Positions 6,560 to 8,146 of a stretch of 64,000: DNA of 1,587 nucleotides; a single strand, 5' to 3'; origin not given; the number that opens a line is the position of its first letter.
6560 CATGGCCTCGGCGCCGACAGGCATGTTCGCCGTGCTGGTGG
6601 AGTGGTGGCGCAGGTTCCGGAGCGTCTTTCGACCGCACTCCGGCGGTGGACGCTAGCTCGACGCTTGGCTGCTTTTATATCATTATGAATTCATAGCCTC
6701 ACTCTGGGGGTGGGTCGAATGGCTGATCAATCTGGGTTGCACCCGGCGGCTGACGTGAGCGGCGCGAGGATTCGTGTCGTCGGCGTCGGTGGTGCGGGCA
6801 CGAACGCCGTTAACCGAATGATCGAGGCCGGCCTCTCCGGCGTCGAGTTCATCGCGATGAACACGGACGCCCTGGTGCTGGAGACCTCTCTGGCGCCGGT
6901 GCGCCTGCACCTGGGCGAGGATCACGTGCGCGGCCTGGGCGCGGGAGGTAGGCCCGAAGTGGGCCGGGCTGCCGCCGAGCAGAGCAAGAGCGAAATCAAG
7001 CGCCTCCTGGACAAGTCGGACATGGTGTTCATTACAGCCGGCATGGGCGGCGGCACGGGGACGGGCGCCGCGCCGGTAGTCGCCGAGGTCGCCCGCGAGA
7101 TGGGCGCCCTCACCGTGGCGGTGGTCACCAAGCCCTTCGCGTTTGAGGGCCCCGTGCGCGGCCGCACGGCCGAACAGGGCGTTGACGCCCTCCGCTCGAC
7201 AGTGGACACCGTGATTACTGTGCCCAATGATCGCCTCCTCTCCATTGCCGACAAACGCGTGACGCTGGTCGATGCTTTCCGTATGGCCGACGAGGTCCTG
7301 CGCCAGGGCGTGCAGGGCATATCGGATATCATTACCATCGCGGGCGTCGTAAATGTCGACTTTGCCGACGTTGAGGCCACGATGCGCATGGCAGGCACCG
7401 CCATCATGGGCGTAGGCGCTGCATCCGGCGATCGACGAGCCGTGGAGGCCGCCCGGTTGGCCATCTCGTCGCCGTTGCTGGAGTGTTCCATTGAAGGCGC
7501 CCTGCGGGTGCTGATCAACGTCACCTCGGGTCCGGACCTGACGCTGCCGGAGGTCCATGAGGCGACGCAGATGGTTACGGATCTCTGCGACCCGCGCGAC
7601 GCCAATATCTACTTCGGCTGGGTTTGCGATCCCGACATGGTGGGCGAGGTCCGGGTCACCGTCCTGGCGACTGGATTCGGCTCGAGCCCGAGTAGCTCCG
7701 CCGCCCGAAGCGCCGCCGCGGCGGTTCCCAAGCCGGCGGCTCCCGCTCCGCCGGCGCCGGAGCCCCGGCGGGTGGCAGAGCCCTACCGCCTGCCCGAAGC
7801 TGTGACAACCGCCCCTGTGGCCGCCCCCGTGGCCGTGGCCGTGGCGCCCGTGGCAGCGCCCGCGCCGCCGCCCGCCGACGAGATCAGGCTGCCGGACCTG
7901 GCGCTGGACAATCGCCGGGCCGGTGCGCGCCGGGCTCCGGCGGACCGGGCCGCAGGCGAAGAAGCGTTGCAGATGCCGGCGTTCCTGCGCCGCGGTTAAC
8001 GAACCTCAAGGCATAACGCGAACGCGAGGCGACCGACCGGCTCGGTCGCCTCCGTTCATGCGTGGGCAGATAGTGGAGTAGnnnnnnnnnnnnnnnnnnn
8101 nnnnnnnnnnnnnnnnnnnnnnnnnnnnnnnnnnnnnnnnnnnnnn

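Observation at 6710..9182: Two tandem, full-length ftsZ genes at the end of the dcw cluster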

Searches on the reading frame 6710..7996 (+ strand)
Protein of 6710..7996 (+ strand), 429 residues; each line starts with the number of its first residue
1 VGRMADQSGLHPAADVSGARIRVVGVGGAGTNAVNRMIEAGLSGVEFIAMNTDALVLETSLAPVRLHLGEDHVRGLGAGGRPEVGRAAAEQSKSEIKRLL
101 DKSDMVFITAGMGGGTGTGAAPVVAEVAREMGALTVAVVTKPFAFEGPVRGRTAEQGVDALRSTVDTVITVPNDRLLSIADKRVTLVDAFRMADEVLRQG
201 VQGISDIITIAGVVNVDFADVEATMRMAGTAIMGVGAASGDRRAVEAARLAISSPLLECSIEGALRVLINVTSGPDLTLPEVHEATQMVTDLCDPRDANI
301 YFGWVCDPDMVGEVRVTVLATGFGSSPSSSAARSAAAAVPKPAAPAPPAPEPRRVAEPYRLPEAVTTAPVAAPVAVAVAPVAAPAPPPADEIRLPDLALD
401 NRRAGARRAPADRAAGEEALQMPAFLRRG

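Call 4: search_protein_families(library=pfam, proteins=[window:6710-7996:+])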
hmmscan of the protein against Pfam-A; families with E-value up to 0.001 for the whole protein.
window:6710-7996:+ (429 aa): 2 families
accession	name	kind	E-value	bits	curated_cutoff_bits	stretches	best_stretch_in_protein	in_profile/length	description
PF00091.31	Tubulin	-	1.4e-50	172.7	33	1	21-180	2-189/190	Tubulin/FtsZ family, GTPase domain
PF12327.13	FtsZ_C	-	6.1e-29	100.6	27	1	229-323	1-94/95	FtsZ family, C-terminal domain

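Call 5: search_protein_families(library=ncbifam, proteins=[window:6710-7996:+])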
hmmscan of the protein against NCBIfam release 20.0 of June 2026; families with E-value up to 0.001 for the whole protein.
window:6710-7996:+ (429 aa): 1 family
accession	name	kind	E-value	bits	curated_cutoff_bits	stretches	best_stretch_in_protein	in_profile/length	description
TIGR00065.1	ftsZ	equivalog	2.8e-117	392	295.2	1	17-330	16-331/353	cell division protein FtsZ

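Call 6: find_encoding_contigs(protein=window:6710-7996:+, flank=10000, max_places=6)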
Protein window:6710-7996:+ (429 aa): no gene with exactly this product is on record in the collection.

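Call 11: find_encoding_contigs(protein=window:6719-7996:+, flank=10000, max_places=6)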
Protein window:6719-7996:+ (426 aa): no gene with exactly this product is on record in the collection.

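Call 13: find_homologous_proteins(query=window:6719-7996:+, max_evalue=1e-30)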
Query window:6719-7996:+ (426 aa): 8000 proteins with E <= 1e-30 among 8000 candidates; the best 120 are listed.
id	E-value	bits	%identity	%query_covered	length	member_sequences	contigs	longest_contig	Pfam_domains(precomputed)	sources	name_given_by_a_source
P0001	1.3e-263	892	100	100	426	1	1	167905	PF00091.32,PF12327.14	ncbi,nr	ncbi:MAG: cell division protein FtsZ [Armatimonadetes bacterium]|nr:cell division protein FtsZ [Arma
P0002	1.4e-234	797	89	100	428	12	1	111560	PF00091.32,PF12327.14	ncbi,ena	-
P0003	7.8e-150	518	71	78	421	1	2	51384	PF00091.32,PF12327.14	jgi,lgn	jgi:cell division protein FtsZ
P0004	7.0e-148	511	62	97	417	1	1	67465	PF00091.32,PF12327.14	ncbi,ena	-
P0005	1.0e-147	511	66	84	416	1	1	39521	PF00091.32,PF12327.14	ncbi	-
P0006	1.1e-146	508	69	79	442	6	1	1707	PF00091.32,PF12327.14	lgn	-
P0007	8.3e-146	505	60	96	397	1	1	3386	PF00091.32,PF12327.14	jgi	jgi:cell division protein FtsZ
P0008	1.1e-145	504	74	73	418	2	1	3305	PF00091.32,PF12327.14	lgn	-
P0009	1.5e-145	504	72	76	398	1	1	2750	PF00091.32,PF12327.14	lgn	-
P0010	5.3e-145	502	60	97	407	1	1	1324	PF00091.32,PF12327.14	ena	-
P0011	6.8e-145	502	62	97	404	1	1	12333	PF00091.32,PF12327.14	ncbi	ncbi:MAG: cell division protein FtsZ [Chthonomonadales bacterium]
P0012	1.1e-144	501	62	97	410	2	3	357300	PF00091.32,PF12327.14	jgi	jgi:cell division protein FtsZ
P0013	1.1e-144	501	60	99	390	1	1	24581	PF00091.32,PF12327.14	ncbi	-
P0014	1.4e-144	501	72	75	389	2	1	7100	PF00091.32,PF12327.14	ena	-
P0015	1.7e-144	500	68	81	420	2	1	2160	PF00091.32,PF12327.14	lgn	-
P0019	6.8e-144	498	73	72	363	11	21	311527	PF00091.32,PF12327.14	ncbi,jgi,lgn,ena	jgi:cell division protein FtsZ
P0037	2.4e-141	490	60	96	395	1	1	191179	PF00091.32,PF12327.14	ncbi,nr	ncbi:MAG: cell division protein FtsZ [Chthonomonadales bacterium]|nr:cell division protein FtsZ [Cht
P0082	1.4e-135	471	59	100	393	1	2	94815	PF00091.32,PF12327.14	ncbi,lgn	-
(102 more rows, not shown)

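Call 15: find_encoding_contigs(protein=P0002, flank=8000, max_places=3)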
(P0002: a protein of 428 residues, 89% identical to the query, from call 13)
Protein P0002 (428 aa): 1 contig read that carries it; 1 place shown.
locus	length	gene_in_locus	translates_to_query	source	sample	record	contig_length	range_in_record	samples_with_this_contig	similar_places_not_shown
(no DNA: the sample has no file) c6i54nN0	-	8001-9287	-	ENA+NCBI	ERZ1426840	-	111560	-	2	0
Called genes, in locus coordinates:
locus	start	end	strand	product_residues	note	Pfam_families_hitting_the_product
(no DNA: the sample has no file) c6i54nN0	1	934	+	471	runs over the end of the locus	PF21799:MurD-like_N (weak), PF08245:Mur_ligase_M, PF02875:Mur_ligase_C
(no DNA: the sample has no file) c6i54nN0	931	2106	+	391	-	PF01098:FTSW_RODA_SPOVE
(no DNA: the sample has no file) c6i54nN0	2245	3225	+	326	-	PF03033:Glyco_transf_28, PF13579:Glyco_trans_4_4 (weak), PF04101:Glyco_tran_28_C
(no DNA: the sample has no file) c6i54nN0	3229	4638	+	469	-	PF01225:Mur_ligase, PF08245:Mur_ligase_M, PF02875:Mur_ligase_C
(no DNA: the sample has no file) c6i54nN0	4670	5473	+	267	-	PF03799:FtsQ_DivIB_C (weak)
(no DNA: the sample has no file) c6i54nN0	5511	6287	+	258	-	PF05949:DUF881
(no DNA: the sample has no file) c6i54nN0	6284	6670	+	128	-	PF06947:DUF1290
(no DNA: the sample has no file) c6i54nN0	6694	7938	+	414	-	PF14450:FtsA (weak), PF02491:SHS2_FTSA, PF06723:MreB_Mbl, PF11104:PilM_2 (weak), PF14450:FtsA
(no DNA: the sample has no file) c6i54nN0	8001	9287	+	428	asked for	PF00091:Tubulin, PF12327:FtsZ_C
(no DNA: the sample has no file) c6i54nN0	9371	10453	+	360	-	PF00091:Tubulin, PF12327:FtsZ_C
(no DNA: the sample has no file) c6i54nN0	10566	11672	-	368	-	PF13439:Glyco_transf_4, PF13579:Glyco_trans_4_4, PF20706:GT4-conflict, PF00534:Glycos_transf_1, PF13692:Glyco_trans_1_4, PF13524:Glyco_trans_1_2 (weak)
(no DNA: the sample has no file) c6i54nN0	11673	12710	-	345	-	PF13439:Glyco_transf_4 (weak), PF00534:Glycos_transf_1, PF13692:Glyco_trans_1_4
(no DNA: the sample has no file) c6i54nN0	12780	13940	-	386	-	PF13439:Glyco_transf_4, PF00534:Glycos_transf_1, PF13692:Glyco_trans_1_4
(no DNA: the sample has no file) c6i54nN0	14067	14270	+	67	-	PF01197:Ribosomal_L31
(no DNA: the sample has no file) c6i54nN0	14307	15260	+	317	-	PF07136:DUF1385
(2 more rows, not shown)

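Call 17: find_related_loci(query=window:6719-7996:+, collection=metagenome_contigs, flank=4000)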
Query window:6719-7996:+ (426 aa) in metagenome_contigs; peptide patterns used: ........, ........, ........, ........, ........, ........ (x = any residue, [..] = any of these).
600 stretches matched a pattern (row limit reached: there are more); 577 encode a relative of the query (tblastn E <= 1e-3); the best 80 are kept; 80 distinct loci.
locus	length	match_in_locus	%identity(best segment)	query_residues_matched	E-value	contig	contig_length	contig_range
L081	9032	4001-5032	67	12-352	7e-130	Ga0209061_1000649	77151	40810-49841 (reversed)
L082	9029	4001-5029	65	16-354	3e-125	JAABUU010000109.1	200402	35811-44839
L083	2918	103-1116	65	16-348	2e-124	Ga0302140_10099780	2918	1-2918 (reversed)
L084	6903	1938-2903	63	16-339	2e-117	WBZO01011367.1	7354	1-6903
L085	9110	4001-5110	54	28-425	1e-114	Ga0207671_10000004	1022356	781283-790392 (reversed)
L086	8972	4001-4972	61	28-367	7e-113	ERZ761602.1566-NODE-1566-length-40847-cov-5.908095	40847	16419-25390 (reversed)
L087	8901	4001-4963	61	28-349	1e-112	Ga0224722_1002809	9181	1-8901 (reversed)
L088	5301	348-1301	61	28-344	9e-113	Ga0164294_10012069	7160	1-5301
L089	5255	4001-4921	63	28-334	6e-111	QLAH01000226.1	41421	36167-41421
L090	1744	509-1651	52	29-424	4e-118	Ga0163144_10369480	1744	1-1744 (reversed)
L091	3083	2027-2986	66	1-320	2e-112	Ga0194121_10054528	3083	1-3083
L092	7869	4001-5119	56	4-355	6e-108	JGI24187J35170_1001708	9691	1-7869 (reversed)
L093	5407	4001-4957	57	11-329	6e-107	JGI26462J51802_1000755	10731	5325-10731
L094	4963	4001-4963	59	28-347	3e-106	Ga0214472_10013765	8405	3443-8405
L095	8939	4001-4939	62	16-328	6e-106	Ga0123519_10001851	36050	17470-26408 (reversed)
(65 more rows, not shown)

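Call 21: find_encoding_contigs(protein=P0019, flank=5000, max_places=10)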
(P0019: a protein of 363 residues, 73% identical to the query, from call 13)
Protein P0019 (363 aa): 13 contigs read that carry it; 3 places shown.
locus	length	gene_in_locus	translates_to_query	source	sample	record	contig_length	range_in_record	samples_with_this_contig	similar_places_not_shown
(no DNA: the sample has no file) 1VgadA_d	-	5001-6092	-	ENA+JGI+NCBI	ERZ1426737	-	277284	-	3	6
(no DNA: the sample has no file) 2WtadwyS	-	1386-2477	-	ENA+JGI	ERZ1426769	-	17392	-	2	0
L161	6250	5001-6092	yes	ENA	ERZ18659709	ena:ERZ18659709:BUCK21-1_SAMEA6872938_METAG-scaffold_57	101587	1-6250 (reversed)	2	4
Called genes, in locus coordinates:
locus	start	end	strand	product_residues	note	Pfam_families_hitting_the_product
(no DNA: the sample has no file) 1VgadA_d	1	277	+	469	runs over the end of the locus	PF01225:Mur_ligase, PF08245:Mur_ligase_M, PF02875:Mur_ligase_C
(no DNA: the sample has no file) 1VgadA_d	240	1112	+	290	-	PF03799:FtsQ_DivIB_C (weak)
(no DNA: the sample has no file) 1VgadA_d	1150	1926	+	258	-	PF05949:DUF881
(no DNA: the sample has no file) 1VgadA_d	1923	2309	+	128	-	PF06947:DUF1290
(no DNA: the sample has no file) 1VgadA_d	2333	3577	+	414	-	PF14450:FtsA (weak), PF02491:SHS2_FTSA, PF06723:MreB_Mbl, PF11104:PilM_2 (weak), PF14450:FtsA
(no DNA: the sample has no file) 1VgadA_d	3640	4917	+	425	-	PF00091:Tubulin, PF12327:FtsZ_C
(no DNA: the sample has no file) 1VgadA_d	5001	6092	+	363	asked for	PF00091:Tubulin, PF12327:FtsZ_C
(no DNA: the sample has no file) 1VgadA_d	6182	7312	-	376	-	PF13439:Glyco_transf_4, PF13579:Glyco_trans_4_4, PF20706:GT4-conflict, PF00534:Glycos_transf_1, PF13692:Glyco_trans_1_4, PF13524:Glyco_trans_1_2 (weak)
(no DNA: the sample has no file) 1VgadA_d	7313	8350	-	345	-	PF00534:Glycos_transf_1 (weak), PF13692:Glyco_trans_1_4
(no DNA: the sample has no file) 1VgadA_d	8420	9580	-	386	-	PF13439:Glyco_transf_4, PF00534:Glycos_transf_1, PF13692:Glyco_trans_1_4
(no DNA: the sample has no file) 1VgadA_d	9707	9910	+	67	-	PF01197:Ribosomal_L31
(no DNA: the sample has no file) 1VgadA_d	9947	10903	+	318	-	PF07136:DUF1385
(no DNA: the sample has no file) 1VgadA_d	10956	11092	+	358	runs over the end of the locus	PF03462:PCRF, PF00472:RF-1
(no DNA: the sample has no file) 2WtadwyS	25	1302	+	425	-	PF00091:Tubulin, PF12327:FtsZ_C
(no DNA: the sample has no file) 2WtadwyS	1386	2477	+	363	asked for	PF00091:Tubulin, PF12327:FtsZ_C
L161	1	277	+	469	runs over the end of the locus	PF01225:Mur_ligase, PF08245:Mur_ligase_M, PF02875:Mur_ligase_C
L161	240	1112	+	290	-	PF03799:FtsQ_DivIB_C (weak)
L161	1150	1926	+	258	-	PF05949:DUF881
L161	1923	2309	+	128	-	PF06947:DUF1290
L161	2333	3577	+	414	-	PF14450:FtsA (weak), PF02491:SHS2_FTSA, PF06723:MreB_Mbl, PF11104:PilM_2 (weak), PF14450:FtsA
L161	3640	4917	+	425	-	PF00091:Tubulin, PF12327:FtsZ_C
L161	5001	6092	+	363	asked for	PF00091:Tubulin, PF12327:FtsZ_C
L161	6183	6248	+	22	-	?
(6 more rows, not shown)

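Call 22: find_encoding_contigs(protein=P0037, flank=6000, max_places=2)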
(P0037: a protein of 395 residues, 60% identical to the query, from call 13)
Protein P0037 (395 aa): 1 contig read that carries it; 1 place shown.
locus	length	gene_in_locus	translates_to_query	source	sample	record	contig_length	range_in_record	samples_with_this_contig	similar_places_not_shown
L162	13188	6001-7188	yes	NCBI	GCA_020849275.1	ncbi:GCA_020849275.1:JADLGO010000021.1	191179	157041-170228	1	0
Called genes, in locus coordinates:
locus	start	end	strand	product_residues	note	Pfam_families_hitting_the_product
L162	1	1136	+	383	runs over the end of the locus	PF03033:Glyco_transf_28, PF04101:Glyco_tran_28_C, PF06722:EryCIII-like_C (weak)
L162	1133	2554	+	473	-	PF01225:Mur_ligase, PF08245:Mur_ligase_M, PF02875:Mur_ligase_C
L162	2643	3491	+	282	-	PF08478:POTRA_1, PF03799:FtsQ_DivIB_C (weak)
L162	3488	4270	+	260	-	PF05949:DUF881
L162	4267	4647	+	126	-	PF06947:DUF1290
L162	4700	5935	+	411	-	PF02491:SHS2_FTSA, PF06723:MreB_Mbl, PF06277:EutA, PF11104:PilM_2 (weak), PF14450:FtsA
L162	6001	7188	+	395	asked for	PF00091:Tubulin, PF12327:FtsZ_C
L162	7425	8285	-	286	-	PF09992:NAGPA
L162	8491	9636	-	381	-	PF13439:Glyco_transf_4, PF20706:GT4-conflict, PF00534:Glycos_transf_1, PF13692:Glyco_trans_1_4, PF13524:Glyco_trans_1_2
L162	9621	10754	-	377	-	PF00534:Glycos_transf_1, PF13692:Glyco_trans_1_4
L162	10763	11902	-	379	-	-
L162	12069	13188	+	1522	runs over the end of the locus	PF00270:DEAD, PF04851:ResIII (weak), PF00271:Helicase_C, PF19306:WHD_Lhr, PF08494:DEAD_assoc, PF23236:WHD_2nd_Lhr, PF23235:WHD_3rd_Lhr, PF23234:WHD_4th_Lhr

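Call 23: find_encoding_contigs(protein=P0004, flank=6000, max_places=2)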
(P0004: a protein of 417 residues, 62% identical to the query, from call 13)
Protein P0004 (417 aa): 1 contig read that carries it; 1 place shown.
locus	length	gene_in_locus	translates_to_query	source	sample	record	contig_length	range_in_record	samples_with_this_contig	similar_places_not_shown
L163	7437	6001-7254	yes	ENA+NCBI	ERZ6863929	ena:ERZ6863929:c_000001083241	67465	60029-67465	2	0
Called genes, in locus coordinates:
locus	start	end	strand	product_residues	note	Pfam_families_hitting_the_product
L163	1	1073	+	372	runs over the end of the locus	PF03033:Glyco_transf_28, PF04101:Glyco_tran_28_C, PF06722:EryCIII-like_C (weak)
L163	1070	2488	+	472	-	PF01225:Mur_ligase, PF08245:Mur_ligase_M, PF02875:Mur_ligase_C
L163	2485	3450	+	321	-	PF08478:POTRA_1, PF03799:FtsQ_DivIB_C (weak)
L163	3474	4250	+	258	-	PF05949:DUF881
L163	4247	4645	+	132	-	PF06947:DUF1290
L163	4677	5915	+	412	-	PF02491:SHS2_FTSA, PF11104:PilM_2 (weak), PF06277:EutA, PF06723:MreB_Mbl, PF14450:FtsA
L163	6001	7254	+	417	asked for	PF00091:Tubulin, PF12327:FtsZ_C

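Call 24: find_encoding_contigs(protein=P0003, flank=6000, max_places=2)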
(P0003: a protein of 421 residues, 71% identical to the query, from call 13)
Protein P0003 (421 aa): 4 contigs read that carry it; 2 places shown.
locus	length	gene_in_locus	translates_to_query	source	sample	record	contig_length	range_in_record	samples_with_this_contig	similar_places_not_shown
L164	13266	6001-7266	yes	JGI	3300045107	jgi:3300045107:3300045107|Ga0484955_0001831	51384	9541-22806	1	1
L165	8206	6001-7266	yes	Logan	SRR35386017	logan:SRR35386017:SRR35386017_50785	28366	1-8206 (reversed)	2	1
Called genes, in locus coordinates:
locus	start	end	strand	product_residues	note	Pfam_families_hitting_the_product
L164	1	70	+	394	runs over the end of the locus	PF01098:FTSW_RODA_SPOVE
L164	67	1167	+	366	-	PF03033:Glyco_transf_28, PF13439:Glyco_transf_4 (weak), PF13579:Glyco_trans_4_4, PF04101:Glyco_tran_28_C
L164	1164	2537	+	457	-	PF01225:Mur_ligase, PF08245:Mur_ligase_M, PF02875:Mur_ligase_C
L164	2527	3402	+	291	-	PF03799:FtsQ_DivIB_C (faint), PF08478:POTRA_1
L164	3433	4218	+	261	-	PF05949:DUF881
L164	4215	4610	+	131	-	PF06947:DUF1290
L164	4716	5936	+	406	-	PF11104:PilM_2 (faint), PF14450:FtsA (weak), PF02491:SHS2_FTSA, PF06723:MreB_Mbl, PF02541:Ppx-GppA (weak), PF14450:FtsA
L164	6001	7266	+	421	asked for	PF00091:Tubulin, PF12327:FtsZ_C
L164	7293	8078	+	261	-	PF00578:AhpC-TSA (weak), PF00255:GSHPx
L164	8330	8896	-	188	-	PF01195:Pept_tRNA_hydro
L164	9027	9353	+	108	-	PF01741:MscL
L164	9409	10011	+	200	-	PF04299:FMN_bind_2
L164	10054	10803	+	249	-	PF20772:TACO1_YebC_N, PF01709:Transcrip_reg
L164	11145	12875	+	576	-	-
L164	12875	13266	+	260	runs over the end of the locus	PF12679:ABC2_membrane_2, PF12698:ABC2_membrane_3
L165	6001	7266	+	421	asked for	PF00091:Tubulin, PF12327:FtsZ_C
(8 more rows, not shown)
